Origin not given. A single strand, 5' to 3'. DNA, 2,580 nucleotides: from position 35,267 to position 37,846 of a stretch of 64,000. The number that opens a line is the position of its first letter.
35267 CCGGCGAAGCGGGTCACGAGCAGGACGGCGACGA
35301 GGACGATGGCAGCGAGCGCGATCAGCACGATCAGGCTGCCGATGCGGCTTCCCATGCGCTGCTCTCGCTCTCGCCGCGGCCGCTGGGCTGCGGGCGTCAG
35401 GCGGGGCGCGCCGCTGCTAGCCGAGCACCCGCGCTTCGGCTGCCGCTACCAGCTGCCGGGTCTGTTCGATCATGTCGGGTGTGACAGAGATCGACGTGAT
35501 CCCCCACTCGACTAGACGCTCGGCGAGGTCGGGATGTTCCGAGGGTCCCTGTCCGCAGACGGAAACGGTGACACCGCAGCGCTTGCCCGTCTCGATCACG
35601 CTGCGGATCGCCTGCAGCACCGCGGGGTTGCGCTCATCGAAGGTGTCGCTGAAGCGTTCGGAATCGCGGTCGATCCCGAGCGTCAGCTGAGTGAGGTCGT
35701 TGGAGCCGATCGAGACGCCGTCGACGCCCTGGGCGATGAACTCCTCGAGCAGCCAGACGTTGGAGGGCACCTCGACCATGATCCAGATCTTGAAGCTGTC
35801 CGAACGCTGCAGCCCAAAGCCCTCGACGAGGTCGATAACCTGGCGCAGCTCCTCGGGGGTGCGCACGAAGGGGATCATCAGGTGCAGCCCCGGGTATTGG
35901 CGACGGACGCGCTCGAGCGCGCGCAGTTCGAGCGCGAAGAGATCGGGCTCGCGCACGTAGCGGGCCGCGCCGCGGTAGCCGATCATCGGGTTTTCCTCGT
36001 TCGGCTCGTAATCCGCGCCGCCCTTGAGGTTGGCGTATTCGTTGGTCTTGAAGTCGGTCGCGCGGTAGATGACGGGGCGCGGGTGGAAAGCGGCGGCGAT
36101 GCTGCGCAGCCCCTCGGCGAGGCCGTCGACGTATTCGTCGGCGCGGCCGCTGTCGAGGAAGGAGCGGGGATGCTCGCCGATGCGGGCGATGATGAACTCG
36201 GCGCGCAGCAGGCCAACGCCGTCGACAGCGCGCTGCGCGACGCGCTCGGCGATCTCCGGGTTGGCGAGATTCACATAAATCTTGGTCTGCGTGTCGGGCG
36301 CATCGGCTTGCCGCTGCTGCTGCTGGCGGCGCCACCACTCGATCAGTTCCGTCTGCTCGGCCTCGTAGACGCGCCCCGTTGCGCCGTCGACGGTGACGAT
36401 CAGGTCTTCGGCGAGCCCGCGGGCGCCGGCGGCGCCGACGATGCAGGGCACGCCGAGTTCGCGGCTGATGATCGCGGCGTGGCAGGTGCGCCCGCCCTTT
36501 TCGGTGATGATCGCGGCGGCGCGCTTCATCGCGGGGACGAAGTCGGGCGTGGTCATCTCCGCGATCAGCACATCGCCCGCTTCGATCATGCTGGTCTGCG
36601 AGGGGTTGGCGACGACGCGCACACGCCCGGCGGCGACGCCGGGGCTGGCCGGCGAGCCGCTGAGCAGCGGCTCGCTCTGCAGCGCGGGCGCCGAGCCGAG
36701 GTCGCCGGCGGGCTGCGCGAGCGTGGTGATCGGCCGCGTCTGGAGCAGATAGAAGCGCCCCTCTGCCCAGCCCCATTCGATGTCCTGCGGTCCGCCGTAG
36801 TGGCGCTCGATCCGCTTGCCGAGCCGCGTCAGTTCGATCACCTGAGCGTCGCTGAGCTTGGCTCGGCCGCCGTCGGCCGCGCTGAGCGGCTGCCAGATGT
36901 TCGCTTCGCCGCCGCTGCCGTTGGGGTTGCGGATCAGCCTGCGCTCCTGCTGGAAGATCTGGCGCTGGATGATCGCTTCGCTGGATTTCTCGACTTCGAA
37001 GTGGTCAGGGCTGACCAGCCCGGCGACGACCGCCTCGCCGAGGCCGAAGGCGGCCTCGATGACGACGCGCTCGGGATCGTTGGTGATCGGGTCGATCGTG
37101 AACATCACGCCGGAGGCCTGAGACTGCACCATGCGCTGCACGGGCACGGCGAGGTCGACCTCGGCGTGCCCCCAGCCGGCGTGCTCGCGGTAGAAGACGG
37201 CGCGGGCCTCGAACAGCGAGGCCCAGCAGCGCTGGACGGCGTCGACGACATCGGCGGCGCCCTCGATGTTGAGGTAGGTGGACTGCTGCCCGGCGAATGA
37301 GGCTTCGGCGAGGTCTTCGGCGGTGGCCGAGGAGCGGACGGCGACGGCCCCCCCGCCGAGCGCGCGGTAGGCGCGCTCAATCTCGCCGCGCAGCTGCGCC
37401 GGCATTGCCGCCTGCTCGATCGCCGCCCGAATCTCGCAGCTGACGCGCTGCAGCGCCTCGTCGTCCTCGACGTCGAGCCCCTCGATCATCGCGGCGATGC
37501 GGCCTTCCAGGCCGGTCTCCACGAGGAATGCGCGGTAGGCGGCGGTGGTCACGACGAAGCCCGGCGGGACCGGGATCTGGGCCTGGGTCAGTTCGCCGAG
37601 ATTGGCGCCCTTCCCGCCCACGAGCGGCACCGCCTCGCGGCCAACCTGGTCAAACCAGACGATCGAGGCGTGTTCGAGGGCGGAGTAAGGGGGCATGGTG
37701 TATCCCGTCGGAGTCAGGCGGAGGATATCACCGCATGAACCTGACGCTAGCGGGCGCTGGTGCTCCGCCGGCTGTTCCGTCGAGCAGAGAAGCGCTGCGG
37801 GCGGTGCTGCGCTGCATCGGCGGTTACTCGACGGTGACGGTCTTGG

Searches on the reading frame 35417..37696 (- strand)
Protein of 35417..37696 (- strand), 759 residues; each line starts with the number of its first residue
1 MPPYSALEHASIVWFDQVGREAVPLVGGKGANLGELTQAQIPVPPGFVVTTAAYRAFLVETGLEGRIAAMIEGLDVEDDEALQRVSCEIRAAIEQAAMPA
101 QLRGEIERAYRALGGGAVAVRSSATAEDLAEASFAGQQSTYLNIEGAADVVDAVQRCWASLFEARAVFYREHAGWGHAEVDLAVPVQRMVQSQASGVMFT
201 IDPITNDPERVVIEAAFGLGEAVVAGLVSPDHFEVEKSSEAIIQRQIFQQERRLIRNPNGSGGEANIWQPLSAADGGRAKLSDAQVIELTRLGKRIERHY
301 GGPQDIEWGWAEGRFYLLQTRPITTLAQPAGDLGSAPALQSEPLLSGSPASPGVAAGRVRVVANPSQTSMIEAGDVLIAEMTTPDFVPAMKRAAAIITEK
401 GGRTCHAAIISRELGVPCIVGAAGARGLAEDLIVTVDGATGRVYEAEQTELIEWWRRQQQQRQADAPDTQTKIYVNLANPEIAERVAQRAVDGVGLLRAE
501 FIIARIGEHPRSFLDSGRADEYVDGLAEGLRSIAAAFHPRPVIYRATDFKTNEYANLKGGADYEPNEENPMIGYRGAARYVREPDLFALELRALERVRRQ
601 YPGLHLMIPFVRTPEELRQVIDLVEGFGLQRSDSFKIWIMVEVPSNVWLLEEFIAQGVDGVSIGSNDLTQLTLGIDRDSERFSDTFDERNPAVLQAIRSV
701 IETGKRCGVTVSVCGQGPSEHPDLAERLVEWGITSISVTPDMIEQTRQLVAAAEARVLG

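Call 57: search_protein_families(library=pfam, proteins=[window:35417-37696:-], max_evalue=0.00001)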
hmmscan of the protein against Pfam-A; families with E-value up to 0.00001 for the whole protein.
window:35417-37696:- (759 aa): 4 families
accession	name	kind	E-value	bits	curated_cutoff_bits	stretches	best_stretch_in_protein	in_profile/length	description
PF01326.24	PPDK_N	-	1.5e-107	360.1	27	1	24-328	2-314/328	Pyruvate phosphate dikinase, AMP/ATP-binding domain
PF02896.24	PEP-utilizers_C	-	3e-70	237.1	22.8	1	457-753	6-291/293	PEP-utilising enzyme, PEP-binding domain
PF00391.29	PEP-utilizers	-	1.5e-25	89.1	23.1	1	372-441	2-72/72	PEP-utilising enzyme, mobile domain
PF03328.21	HpcH_HpaI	-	2e-06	27.7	25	1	606-737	88-217/221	HpcH/HpaI aldolase/citrate lyase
